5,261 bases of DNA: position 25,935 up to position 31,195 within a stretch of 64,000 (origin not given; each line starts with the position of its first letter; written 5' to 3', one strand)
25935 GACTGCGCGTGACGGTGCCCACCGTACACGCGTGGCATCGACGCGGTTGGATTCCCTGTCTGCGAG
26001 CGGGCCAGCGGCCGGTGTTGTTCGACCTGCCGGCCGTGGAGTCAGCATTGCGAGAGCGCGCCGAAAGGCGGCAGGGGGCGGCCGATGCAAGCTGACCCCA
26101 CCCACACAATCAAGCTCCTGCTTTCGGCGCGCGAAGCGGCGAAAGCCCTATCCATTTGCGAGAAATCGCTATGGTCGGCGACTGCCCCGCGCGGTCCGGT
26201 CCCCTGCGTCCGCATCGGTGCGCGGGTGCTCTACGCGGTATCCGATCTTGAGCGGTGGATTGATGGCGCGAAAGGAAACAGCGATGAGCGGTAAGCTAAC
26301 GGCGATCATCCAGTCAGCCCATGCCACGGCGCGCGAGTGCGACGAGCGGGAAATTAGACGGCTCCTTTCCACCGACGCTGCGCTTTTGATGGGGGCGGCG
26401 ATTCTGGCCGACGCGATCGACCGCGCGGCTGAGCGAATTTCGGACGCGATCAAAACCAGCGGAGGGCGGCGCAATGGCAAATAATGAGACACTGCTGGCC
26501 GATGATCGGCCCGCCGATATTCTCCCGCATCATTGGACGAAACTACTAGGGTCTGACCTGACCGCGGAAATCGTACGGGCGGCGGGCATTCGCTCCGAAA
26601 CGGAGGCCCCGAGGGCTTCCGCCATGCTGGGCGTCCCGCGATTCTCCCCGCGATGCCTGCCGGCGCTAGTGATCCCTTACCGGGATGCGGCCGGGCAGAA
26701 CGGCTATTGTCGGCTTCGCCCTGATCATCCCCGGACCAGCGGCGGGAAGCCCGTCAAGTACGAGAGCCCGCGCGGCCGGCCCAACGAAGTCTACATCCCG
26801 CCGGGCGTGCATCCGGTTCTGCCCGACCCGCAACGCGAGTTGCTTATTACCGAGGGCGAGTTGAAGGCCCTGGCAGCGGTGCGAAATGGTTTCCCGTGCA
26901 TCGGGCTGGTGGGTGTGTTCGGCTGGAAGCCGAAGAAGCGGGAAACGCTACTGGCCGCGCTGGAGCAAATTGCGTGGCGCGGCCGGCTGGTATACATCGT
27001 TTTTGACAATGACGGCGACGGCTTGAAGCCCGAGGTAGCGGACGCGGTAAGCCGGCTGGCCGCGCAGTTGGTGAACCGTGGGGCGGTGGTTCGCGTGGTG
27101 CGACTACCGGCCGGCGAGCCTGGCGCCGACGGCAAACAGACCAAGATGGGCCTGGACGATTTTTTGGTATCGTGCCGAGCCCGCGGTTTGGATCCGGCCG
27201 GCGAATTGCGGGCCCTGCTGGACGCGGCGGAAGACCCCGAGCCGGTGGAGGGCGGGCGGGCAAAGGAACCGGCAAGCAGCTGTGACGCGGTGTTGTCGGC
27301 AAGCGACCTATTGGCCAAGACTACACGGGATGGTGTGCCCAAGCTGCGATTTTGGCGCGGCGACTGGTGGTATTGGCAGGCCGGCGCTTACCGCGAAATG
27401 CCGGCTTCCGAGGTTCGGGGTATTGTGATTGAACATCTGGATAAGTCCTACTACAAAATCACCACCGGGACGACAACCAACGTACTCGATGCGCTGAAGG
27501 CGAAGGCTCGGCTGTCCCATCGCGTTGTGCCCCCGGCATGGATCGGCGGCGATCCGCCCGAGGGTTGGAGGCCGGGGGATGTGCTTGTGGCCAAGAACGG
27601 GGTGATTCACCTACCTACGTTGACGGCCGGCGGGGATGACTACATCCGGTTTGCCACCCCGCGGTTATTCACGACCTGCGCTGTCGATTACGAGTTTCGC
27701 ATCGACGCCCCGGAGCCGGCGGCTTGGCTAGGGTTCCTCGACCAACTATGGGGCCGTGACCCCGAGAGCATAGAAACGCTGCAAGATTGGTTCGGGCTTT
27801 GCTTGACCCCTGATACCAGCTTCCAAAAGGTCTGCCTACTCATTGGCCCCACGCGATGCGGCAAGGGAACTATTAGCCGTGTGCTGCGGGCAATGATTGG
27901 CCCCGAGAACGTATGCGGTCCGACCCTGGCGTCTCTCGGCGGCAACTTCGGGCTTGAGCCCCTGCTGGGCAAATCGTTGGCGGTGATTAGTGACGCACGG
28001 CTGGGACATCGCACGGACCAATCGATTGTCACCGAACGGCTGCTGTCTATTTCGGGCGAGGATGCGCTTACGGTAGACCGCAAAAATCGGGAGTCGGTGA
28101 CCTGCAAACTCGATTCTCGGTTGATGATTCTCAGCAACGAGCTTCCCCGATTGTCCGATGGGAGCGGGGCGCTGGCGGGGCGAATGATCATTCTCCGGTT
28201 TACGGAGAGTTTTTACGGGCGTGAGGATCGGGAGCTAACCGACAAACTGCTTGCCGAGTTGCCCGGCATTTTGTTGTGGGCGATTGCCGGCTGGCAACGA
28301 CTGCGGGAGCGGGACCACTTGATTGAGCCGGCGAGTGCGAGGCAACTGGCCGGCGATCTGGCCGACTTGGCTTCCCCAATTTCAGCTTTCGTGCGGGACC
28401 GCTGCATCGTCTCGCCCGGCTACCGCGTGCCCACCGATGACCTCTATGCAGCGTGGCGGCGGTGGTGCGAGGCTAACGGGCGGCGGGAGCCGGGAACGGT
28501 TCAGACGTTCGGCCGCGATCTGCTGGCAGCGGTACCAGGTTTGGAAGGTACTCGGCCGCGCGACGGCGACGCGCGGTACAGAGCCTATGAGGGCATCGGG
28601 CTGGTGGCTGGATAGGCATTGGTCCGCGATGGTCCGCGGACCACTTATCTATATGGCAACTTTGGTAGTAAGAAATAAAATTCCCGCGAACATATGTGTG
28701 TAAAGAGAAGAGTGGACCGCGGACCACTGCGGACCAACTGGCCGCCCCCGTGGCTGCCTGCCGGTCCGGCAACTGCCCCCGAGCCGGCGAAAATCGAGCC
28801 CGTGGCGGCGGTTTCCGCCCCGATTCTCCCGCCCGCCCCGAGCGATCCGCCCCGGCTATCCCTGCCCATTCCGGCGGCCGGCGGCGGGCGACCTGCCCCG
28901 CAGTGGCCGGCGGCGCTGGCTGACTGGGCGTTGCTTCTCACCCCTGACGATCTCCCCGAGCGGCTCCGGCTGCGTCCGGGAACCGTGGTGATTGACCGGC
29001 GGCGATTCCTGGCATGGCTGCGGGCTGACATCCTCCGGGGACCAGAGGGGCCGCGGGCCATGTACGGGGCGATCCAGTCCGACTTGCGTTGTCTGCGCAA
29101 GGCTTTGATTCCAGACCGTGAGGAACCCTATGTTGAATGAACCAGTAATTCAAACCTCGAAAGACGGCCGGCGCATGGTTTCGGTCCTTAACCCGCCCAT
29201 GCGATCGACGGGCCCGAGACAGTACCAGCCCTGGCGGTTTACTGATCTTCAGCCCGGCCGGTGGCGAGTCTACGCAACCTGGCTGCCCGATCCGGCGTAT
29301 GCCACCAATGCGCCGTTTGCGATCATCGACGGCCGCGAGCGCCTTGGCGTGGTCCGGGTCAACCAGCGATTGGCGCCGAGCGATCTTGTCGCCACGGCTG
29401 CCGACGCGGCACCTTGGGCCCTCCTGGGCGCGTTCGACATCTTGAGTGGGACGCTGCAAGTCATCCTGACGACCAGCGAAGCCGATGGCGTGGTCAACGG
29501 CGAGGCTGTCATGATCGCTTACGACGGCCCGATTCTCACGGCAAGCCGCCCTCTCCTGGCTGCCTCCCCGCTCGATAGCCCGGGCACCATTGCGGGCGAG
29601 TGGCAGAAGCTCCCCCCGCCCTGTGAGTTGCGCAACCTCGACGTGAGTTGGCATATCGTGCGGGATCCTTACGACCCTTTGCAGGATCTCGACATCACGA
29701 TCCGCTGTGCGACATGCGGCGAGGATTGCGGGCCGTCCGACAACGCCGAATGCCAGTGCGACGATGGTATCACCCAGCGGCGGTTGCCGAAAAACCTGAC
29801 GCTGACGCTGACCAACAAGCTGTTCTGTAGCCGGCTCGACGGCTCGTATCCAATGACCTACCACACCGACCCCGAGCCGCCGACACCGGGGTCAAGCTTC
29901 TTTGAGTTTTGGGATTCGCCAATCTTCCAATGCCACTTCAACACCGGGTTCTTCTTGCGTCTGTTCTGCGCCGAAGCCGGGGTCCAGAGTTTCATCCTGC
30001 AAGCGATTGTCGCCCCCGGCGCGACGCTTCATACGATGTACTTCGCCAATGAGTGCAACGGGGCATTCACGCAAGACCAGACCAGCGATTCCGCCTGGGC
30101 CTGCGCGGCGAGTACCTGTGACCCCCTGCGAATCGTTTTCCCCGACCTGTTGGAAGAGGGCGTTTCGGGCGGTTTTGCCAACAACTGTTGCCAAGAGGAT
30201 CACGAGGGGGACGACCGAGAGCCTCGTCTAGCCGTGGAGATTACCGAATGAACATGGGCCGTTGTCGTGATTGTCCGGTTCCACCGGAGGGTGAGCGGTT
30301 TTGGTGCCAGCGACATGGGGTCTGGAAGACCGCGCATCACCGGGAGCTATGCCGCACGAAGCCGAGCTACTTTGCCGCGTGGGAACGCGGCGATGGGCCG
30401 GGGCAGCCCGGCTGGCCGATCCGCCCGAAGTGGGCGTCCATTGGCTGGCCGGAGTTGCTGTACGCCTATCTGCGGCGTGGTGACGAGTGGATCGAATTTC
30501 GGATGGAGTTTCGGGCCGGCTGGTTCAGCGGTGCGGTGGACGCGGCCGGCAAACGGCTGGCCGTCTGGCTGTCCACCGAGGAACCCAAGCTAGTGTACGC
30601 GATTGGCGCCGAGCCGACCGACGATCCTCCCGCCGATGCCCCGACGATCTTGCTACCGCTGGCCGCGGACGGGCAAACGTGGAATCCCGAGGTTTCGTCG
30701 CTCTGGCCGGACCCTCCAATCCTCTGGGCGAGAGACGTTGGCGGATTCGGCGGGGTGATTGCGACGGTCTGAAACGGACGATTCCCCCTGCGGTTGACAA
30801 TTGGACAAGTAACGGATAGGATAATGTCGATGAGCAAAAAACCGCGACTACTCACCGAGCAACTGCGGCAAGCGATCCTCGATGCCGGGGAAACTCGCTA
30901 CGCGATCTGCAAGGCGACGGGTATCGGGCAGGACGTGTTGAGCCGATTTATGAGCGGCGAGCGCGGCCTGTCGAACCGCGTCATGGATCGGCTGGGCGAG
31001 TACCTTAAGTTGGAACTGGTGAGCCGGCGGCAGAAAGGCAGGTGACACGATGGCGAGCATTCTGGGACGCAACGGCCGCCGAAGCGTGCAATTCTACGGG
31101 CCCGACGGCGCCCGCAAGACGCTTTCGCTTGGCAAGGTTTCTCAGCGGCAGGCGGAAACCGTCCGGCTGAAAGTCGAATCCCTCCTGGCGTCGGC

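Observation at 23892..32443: Small integrative element at tRNA-Ser(GCT) with a P4-like primase-helicase and two AlpA-like excisionases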

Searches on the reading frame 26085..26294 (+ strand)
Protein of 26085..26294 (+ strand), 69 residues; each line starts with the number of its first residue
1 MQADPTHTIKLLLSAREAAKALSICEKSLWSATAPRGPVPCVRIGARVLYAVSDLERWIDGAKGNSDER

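Call 11: search_protein_families(library=pfam, proteins=[window:26085-26294:+], max_evalue=0.01)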
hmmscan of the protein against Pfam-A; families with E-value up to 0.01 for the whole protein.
window:26085-26294:+ (69 aa): 1 family
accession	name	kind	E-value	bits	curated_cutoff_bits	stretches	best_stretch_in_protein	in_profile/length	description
PF12728.13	HTH_17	-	9.3e-07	29.5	27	1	12-61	1-49/51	Helix-turn-helix domain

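Call 54: search_protein_families(library=phrogs, proteins=[window:26085-26294:+], max_evalue=0.01)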
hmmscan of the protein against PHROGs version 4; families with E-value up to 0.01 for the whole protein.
window:26085-26294:+ (69 aa): 3 families
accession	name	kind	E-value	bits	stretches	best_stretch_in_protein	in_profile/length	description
phrog_66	-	integration and excision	2.6e-05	25.1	1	7-66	88-147/412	excisionase and transcriptional regulator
phrog_7338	-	unknown function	0.0006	21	1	10-63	28-81/87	-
phrog_597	-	DNA, RNA and nucleotide metabolism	0.0022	19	1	4-64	104-166/200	DNA binding protein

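Call 55: search_protein_families(library=ncbifam, proteins=[window:26085-26294:+], max_evalue=0.01)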
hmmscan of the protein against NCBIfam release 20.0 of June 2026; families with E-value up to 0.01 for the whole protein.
window:26085-26294:+ (69 aa): 0 families

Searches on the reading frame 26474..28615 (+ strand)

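Call 11: search_protein_families(library=pfam, proteins=[window:26474-28615:+], max_evalue=0.01)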
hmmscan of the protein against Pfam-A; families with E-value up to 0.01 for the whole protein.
window:26474-28615:+ (713 aa): 3 families
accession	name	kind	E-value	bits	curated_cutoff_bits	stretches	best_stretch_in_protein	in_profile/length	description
PF12965.13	DUF3854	-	2.8e-15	56.8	23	1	117-232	7-124/130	Domain of unknown function (DUF3854)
PF19263.5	DUF5906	-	1.3e-13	52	27.6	1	456-564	1-110/114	Family of unknown function (DUF5906)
PF03288.22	Pox_D5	-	2e-05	25.4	21.4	1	635-683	5-53/86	Poxvirus D5 protein-like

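Call 54: search_protein_families(library=phrogs, proteins=[window:26474-28615:+], max_evalue=0.01)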
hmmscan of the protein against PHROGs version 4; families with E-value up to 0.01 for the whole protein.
window:26474-28615:+ (713 aa): 13 families
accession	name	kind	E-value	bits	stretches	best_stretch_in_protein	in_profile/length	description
phrog_6088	-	DNA, RNA and nucleotide metabolism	1.6e-68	232.8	1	121-710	188-763/772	DNA primase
phrog_1829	-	DNA, RNA and nucleotide metabolism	4.7e-52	178.1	1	263-710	317-755/772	DNA primase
phrog_864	-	DNA, RNA and nucleotide metabolism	4.1e-51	175.5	1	298-708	231-623/1064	DNA primase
phrog_1156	-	DNA, RNA and nucleotide metabolism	3e-44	152.8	1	396-708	504-823/855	DNA primase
phrog_2478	-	DNA, RNA and nucleotide metabolism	1.9e-35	123.2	1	395-710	527-840/854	DNA polymerase/primase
phrog_16213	-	DNA, RNA and nucleotide metabolism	6.3e-30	105.1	1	436-648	381-588/732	DNA primase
phrog_7601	-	unknown function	9.4e-29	101.7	1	441-688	10-255/289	-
phrog_1883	-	DNA, RNA and nucleotide metabolism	2.8e-10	40.2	1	418-669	458-713/756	DNA helicase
phrog_16950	-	DNA, RNA and nucleotide metabolism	4e-08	32.6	1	434-690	542-813/843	DNA primase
phrog_849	-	DNA, RNA and nucleotide metabolism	2.6e-06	27.7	1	64-184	184-300/435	DNA primase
phrog_4210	-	DNA, RNA and nucleotide metabolism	0.00012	20.9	1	416-604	142-329/1304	DNA polymerase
phrog_2249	-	DNA, RNA and nucleotide metabolism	0.001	18.8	1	410-688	483-761/802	DNA primase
phrog_12939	-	DNA, RNA and nucleotide metabolism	0.0026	18.5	1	426-551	188-310/368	DNA primase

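Call 55: search_protein_families(library=ncbifam, proteins=[window:26474-28615:+], max_evalue=0.01)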
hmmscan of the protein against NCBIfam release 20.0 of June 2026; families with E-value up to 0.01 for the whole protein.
window:26474-28615:+ (713 aa): 3 families
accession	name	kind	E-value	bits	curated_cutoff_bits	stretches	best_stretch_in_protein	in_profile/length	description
TIGR01613.1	primase_Cterm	subfamily_domain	3.6e-45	154.1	108.7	1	397-671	25-297/304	phage/plasmid primase, P4 family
NF011296.0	PRK14709.1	subfamily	3.7e-29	101.7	613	1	270-710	30-459/469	hypothetical protein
NF005477.0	PRK07078.1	subfamily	7.7e-19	67.3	1014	1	415-709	455-744/759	hypothetical protein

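Call 87: search_protein_families(library=padloc, proteins=[window:26474-28615:+], max_evalue=0.01)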
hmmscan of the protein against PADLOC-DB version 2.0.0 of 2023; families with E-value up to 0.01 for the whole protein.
window:26474-28615:+ (713 aa): 1 family
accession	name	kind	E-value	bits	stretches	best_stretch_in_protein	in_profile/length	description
PDLC03800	RTasDnaG-like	-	1.2e-07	28.8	1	56-222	231-363/550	DRT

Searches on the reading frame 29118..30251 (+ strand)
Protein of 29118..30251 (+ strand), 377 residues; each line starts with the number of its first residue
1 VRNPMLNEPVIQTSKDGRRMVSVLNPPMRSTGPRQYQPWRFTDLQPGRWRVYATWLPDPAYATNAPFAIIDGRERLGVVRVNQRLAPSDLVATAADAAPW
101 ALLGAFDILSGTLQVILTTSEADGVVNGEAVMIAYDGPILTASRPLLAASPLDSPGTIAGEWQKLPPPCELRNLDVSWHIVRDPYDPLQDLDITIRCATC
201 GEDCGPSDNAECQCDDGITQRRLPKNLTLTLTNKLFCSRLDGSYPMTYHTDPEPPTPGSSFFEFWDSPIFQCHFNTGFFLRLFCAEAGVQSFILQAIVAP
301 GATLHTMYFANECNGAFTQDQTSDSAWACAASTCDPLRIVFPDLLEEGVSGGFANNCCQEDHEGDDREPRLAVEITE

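Call 11: search_protein_families(library=pfam, proteins=[window:29118-30251:+], max_evalue=0.01)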
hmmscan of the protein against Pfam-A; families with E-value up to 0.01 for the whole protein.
window:29118-30251:+ (377 aa): 1 family
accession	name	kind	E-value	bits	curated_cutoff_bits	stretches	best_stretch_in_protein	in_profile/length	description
PF25275.1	Golvesin_C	-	1.9e-05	25.2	31.6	1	38-133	44-130/132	Golvesin C-terminal domain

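Call 54: search_protein_families(library=phrogs, proteins=[window:29118-30251:+], max_evalue=0.01)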
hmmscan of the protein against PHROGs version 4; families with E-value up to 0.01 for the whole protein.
window:29118-30251:+ (377 aa): 0 families

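Call 55: search_protein_families(library=ncbifam, proteins=[window:29118-30251:+], max_evalue=0.01)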
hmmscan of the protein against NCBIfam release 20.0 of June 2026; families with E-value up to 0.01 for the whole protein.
window:29118-30251:+ (377 aa): 0 families

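Call 79: search_protein_representatives(protein=window:29118-30251:+)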
Query: 377 residues. Proteins with E-value up to 0.001 (for the whole library): 1752; up to 1e-10: 693; up to 1e-30: 154. The best 150 are listed.
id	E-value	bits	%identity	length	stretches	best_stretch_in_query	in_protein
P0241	9.0e-261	881.1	100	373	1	5-377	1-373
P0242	1.9e-146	504.7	42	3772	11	37-140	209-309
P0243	2.2e-125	435.3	80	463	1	153-377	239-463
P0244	1.7e-93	330.3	37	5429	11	37-147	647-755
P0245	3.5e-91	322.7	38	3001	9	43-138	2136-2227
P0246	1.9e-84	300.5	40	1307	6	38-133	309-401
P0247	1.7e-82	294.1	39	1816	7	38-133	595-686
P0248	2.3e-76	273.9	39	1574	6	38-134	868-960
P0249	5.2e-71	256.3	37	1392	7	38-133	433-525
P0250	5.3e-69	249.7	36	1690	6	37-149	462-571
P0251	3.5e-67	243.7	33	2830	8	32-151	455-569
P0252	7.7e-63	229.4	36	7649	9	34-134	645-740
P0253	3.7e-62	227.1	38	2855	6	38-142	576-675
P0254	5.4e-60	220.0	40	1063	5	37-133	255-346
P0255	3.6e-58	214.0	38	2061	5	37-143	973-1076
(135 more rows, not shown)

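Call 87: search_protein_families(library=padloc, proteins=[window:29118-30251:+], max_evalue=0.01)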
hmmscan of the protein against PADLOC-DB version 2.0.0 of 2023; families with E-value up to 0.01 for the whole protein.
window:29118-30251:+ (377 aa): 0 families

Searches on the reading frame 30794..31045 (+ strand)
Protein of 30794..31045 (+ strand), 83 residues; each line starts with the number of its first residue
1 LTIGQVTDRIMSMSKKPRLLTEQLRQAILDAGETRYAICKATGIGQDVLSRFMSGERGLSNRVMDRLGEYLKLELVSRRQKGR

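Call 11: search_protein_families(library=pfam, proteins=[window:30794-31045:+], max_evalue=0.01)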
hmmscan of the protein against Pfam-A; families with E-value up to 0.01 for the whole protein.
window:30794-31045:+ (83 aa): 1 family
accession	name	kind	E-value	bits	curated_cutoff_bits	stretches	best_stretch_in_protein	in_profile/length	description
PF13560.12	HTH_31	-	8.4e-05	23.2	27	1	20-76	2-59/64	Helix-turn-helix domain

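Call 54: search_protein_families(library=phrogs, proteins=[window:30794-31045:+], max_evalue=0.01)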
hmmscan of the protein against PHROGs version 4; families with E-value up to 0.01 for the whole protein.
window:30794-31045:+ (83 aa): 4 families
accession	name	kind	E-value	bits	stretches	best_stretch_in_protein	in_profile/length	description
phrog_2967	-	transcription regulation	8.1e-05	23.3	1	15-73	6-64/225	transcriptional regulator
phrog_4583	-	transcription regulation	0.0026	18.8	1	11-58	2-49/81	transcriptional repressor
phrog_1529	-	unknown function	0.0032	18.6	1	26-61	12-47/209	-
phrog_20051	-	DNA, RNA and nucleotide metabolism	0.0069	17.5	1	15-78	2-63/92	DNA binding protein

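Call 55: search_protein_families(library=ncbifam, proteins=[window:30794-31045:+], max_evalue=0.01)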
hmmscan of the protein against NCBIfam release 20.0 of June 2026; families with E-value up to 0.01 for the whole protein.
window:30794-31045:+ (83 aa): 0 families
